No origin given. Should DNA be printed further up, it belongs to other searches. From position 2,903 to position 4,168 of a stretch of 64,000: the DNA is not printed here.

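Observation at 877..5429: Translationally coupled cassette: class B radical SAM - NPPY methyltransferase - nucleotidyltransferase - class B radical SAM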

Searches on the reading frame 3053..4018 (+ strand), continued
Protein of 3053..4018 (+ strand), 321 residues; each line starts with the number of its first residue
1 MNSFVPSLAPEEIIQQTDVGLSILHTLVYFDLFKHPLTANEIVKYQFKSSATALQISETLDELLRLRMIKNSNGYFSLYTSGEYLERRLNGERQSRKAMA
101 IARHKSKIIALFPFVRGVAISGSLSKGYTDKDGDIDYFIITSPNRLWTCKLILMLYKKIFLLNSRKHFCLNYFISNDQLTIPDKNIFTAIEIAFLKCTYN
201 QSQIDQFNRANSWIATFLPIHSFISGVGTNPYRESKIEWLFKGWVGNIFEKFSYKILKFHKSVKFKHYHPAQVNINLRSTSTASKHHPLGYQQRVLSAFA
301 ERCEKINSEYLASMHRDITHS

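Call 66: search_protein_families(library=pfam, alignment_id=A3, max_evalue=0.00001)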
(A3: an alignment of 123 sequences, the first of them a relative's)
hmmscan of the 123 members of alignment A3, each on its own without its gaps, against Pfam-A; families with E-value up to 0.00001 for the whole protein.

A. member 1, L001:1062-2564:+ (500 aa): 3 families
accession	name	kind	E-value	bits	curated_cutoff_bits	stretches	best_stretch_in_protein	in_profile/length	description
PF01406.26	tRNA-synt_1e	-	1.9e-91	307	27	1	24-344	2-300/301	tRNA synthetases class I (C) catalytic domain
PF09190.17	DALR_2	-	2.3e-09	38.1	22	1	383-440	4-55/57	DALR domain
PF09334.17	tRNA-synt_1g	-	3.1e-09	36.5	20.1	0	43-166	12-126/391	tRNA synthetases class I (M)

B. families by the number of members that match (of 123 scanned): 92 families (the first 25 are shown)
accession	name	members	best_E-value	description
PF04055.27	Radical_SAM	8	1.1e-19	Radical SAM superfamily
PF04932.20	Wzy_C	7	9e-24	O-Antigen ligase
PF14559.12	TPR_19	6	4.1e-09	Tetratricopeptide repeat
PF07719.23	TPR_2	6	1.4e-08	Tetratricopeptide repeat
PF02397.22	Bac_transf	4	4.8e-62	Bacterial sugar transferase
PF09594.16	GT87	4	2.5e-30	Glycosyltransferase family 87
PF13585.12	CHU_C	4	3.1e-17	CHU_C Type IX secretion signal domain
PF13186.11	SPASM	4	1.2e-10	Iron-sulfur cluster-binding domain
PF00535.33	Glycos_transf_2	3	3.8e-26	Glycosyl transferase family 2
PF04542.20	Sigma70_r2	3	4.9e-14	Sigma-70 region 2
PF18962.6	Por_Secre_tail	3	3.9e-13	Secretion system C-terminal sorting domain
PF04545.22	Sigma70_r4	3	3.4e-12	Sigma-70, region 4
PF13568.12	OMP_b-brl_2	3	2.6e-10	Outer membrane protein beta-barrel domain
PF13231.12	PMT_2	3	7.1e-08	Dolichyl-phosphate-mannose-protein mannosyltransferase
PF00515.34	TPR_1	3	4.6e-07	Tetratricopeptide repeat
PF02310.24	B12-binding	2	5.5e-14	B12 binding domain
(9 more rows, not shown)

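Call 80: search_protein_families(library=pfam, alignment_id=A1, max_evalue=1)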
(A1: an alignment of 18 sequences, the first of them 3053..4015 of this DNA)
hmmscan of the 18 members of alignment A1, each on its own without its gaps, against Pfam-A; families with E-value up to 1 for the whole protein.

A. member 1, window:3053-4015:+ (321 aa): 2 families
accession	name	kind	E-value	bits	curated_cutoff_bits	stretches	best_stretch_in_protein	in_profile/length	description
PF01909.29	NTP_transf_2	-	0.0042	17.9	21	1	104-145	4-46/93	Nucleotidyltransferase domain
PF18803.6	CxC2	-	0.015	16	27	1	165-219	14-68/107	CxC2 like cysteine cluster associated with KDZ transposases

B. families by the number of members that match (of 18 scanned): 20 families
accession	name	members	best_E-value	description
PF01909.29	NTP_transf_2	18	6.6e-05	Nucleotidyltransferase domain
PF18765.7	Polbeta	16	0.00021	Polymerase beta, Nucleotidyltransferase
PF16745.11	RsgA_N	2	0.041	RsgA N-terminal domain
PF17540.7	DUF5457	2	0.048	Family of unknown function (DUF5457)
PF13601.12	HTH_34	1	0.0087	Winged helix DNA-binding domain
PF11387.14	DUF2795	1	0.011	Protein of unknown function (DUF2795)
PF18803.6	CxC2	1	0.015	CxC2 like cysteine cluster associated with KDZ transposases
PF22600.2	MTPAP-like_central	1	0.032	Poly(A) RNA polymerase, mitochondrial-like, central palm domain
PF24406.1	nSTAND_NTPase4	1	0.032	Novel STAND NTPase 4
PF21982.2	RecX_HTH1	1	0.063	RecX, first three-helix domain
PF24270.1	HTH_Cmi2_C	1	0.078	Cmi2, C-terminal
PF07574.19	SMC_Nse1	1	0.09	Nse1 non-SMC component of SMC5-6 complex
PF02082.26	Rrf2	1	0.093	Iron-dependent Transcriptional regulator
PF22381.2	Staph_reg_Sar_Rot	1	0.11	Transcriptional regulator SarA/Rot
PF02569.21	Pantoate_ligase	1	0.12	Pantoate-beta-alanine ligase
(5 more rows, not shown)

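Call 83: search_protein_families(library=pfam, alignment_id=A6, max_evalue=0.00001)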
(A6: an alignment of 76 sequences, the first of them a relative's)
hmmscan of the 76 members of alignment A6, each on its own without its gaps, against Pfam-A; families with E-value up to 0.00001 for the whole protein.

A. member 1, L007:1007-2431:- (474 aa): 2 families
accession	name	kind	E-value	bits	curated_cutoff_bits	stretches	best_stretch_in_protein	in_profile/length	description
PF00208.27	ELFV_dehydrog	-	5.3e-56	190.5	23.4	1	188-404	1-218/241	Glutamate/Leucine/Phenylalanine/Valine dehydrogenase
PF02812.23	ELFV_dehydrog_N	-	2.4e-49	166.8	25.3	1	42-167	4-128/129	Glu/Leu/Phe/Val dehydrogenase, dimerisation domain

B. families by the number of members that match (of 76 scanned): 99 families (the first 25 are shown)
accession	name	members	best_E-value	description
PF01370.27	Epimerase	4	3.3e-35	NAD dependent epimerase/dehydratase family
PF18962.6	Por_Secre_tail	4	1.5e-14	Secretion system C-terminal sorting domain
PF00535.33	Glycos_transf_2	3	8e-20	Glycosyl transferase family 2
PF00825.24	Ribonuclease_P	3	4.8e-18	Ribonuclease P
PF00476.26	DNA_pol_A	2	1.9e-166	DNA polymerase family A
PF13561.12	adh_short_C2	2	2.5e-63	Enoyl-(Acyl carrier protein) reductase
PF02739.22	5_3_exonuc_N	2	5.1e-54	5'-3' exonuclease, N-terminal resolvase-like domain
PF00106.31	adh_short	2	5.8e-54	short chain dehydrogenase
PF00294.29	PfkB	2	9.4e-49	pfkB family carbohydrate kinase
PF01612.26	DNA_pol_A_exo1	2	5.5e-33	3'-5' exonuclease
PF01367.25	5_3_exonuc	2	6.1e-32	5'-3' exonuclease, C-terminal SAM fold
PF00534.26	Glycos_transf_1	2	1.1e-27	Glycosyl transferases group 1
PF00072.30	Response_reg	2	1.7e-27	Response regulator receiver domain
PF13692.12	Glyco_trans_1_4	2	1.9e-24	Glycosyl transferases group 1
PF16363.11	GDP_Man_Dehyd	2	2.1e-13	GDP-mannose 4,6 dehydratase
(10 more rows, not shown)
